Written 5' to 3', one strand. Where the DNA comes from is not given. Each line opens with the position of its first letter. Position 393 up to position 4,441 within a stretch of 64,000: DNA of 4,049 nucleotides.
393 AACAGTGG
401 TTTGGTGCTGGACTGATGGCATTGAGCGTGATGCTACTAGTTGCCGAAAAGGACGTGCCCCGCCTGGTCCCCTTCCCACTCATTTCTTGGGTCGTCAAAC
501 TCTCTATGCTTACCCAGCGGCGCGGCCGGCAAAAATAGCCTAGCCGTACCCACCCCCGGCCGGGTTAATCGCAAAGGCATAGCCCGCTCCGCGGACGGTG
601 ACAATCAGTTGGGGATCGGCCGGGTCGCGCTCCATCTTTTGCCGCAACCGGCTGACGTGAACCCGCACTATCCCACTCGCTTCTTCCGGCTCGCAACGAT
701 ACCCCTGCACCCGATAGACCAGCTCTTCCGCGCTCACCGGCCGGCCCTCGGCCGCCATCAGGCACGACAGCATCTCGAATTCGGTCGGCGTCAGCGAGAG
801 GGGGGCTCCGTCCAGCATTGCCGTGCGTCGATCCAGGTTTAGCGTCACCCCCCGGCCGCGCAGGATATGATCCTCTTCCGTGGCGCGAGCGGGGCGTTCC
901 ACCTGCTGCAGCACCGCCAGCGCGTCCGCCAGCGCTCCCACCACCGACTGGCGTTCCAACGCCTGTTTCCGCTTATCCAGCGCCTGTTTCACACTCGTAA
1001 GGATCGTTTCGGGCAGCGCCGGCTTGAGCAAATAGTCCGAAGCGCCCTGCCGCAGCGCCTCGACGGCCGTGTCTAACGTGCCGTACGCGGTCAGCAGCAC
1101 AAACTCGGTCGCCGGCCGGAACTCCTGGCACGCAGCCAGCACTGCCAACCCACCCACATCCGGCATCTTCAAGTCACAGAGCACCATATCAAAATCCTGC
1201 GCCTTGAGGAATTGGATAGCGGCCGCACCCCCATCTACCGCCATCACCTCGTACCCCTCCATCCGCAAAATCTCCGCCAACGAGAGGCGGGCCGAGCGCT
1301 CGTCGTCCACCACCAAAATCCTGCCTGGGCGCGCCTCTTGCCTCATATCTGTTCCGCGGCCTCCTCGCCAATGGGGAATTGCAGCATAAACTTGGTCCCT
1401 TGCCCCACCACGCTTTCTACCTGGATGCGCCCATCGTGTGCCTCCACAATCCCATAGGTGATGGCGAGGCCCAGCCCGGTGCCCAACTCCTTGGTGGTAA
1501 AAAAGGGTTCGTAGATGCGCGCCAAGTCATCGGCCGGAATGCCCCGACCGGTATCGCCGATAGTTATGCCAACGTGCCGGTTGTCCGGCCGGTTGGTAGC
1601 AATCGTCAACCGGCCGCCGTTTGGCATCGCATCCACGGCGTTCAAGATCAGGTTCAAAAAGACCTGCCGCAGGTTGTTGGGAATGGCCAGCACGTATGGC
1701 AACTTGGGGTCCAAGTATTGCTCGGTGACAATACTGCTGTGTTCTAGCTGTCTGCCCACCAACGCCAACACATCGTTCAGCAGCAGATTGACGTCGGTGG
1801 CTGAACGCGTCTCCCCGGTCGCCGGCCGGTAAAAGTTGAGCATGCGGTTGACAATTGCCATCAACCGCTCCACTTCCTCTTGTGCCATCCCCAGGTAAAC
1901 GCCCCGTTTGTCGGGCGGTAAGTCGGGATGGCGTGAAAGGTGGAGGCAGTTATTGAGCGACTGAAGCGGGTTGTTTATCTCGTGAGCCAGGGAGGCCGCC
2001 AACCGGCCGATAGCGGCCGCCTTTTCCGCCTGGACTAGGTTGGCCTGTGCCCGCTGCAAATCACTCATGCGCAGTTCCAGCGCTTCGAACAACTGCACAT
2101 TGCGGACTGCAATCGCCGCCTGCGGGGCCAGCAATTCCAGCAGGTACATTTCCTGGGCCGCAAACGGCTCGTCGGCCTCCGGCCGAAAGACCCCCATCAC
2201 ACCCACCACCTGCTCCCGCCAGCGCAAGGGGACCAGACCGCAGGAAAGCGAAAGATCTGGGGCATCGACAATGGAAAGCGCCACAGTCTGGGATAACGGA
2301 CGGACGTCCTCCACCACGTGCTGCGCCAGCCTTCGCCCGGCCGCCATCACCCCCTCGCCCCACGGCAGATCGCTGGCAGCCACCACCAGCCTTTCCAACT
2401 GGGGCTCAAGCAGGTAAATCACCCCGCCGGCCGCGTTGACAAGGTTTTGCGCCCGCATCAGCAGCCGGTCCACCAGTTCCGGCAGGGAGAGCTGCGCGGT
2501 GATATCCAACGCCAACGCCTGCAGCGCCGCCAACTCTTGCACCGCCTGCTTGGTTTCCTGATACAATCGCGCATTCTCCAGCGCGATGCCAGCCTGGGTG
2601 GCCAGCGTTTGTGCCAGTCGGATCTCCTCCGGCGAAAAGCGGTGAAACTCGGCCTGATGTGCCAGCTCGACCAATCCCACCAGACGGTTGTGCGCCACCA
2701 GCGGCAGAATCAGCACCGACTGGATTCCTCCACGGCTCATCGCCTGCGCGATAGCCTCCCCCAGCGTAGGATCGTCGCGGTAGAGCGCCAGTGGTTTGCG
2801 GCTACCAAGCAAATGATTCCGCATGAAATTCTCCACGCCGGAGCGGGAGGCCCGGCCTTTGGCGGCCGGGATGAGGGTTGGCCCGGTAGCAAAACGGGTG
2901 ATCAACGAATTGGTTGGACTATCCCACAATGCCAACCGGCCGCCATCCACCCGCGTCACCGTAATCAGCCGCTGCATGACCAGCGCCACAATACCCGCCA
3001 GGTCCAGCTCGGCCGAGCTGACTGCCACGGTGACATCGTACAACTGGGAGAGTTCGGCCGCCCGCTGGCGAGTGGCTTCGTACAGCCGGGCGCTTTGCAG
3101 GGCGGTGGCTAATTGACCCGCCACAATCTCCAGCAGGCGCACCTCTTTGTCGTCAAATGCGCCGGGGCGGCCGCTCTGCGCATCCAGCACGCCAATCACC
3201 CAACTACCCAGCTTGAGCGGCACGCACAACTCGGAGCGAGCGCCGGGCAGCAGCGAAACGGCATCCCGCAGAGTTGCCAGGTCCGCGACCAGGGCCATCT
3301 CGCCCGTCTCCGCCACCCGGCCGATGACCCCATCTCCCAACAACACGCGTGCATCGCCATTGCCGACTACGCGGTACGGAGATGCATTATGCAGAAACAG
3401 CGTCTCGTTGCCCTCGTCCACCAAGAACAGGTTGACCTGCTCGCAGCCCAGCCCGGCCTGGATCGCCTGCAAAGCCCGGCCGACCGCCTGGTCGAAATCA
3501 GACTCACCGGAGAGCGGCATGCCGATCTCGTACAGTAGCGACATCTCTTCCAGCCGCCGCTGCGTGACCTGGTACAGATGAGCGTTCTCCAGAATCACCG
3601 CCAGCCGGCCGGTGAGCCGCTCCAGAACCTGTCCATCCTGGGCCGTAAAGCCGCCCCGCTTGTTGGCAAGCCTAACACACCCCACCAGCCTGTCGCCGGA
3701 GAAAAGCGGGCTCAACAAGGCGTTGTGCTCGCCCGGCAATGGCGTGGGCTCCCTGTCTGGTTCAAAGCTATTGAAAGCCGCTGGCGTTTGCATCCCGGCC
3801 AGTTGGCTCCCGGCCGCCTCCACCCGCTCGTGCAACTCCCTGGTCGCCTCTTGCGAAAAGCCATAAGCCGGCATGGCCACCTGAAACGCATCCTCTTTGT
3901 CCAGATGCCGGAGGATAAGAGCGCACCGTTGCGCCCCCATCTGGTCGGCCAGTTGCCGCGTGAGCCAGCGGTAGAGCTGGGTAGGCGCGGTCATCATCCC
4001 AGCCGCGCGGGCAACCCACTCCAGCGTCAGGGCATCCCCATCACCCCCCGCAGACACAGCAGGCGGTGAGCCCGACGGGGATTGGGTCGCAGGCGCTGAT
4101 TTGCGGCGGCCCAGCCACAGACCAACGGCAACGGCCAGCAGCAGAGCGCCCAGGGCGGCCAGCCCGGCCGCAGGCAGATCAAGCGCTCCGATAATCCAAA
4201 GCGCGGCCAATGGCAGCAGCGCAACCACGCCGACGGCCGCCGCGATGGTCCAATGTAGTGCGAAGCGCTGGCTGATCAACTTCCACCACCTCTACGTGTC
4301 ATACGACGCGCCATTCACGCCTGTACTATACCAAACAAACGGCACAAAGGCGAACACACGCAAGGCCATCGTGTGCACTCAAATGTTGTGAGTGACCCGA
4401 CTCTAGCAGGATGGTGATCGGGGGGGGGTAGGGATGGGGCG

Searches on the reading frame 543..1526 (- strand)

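Call 31: search_protein_families(library=pfam, proteins=[window:543-1526:-], max_evalue=0.001)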
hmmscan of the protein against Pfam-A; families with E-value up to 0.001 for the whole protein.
window:543-1526:- (328 aa): 2 families
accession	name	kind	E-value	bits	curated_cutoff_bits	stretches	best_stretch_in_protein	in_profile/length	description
PF00072.30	Response_reg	-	6.9e-27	94.3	30.2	1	70-179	1-110/111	Response regulator receiver domain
PF00486.34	Trans_reg_C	-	4.7e-22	78.3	26.2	1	241-318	2-77/77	Transcriptional regulatory protein, C terminal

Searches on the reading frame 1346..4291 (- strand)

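Call 31: search_protein_families(library=pfam, proteins=[window:1346-4291:-], max_evalue=0.001)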
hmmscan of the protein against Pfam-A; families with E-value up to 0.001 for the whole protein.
window:1346-4291:- (982 aa): 5 families
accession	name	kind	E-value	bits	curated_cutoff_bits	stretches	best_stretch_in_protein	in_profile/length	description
PF13185.12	GAF_2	-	1.7e-46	158.3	28.6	4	264-399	2-136/136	GAF domain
PF01590.32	GAF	-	9.3e-42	143.2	22.4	4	430-571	1-133/133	GAF domain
PF13492.12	GAF_3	-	4.8e-40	137.4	27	4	602-731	1-129/129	GAF domain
PF02518.31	HATPase_c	-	1.3e-25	90.5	26.4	1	871-974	3-109/111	Histidine kinase-, DNA gyrase B-, and HSP90-like ATPase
PF00512.31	HisKA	-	3.9e-10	40.1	26.9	1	762-823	3-63/66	His Kinase A (phospho-acceptor) domain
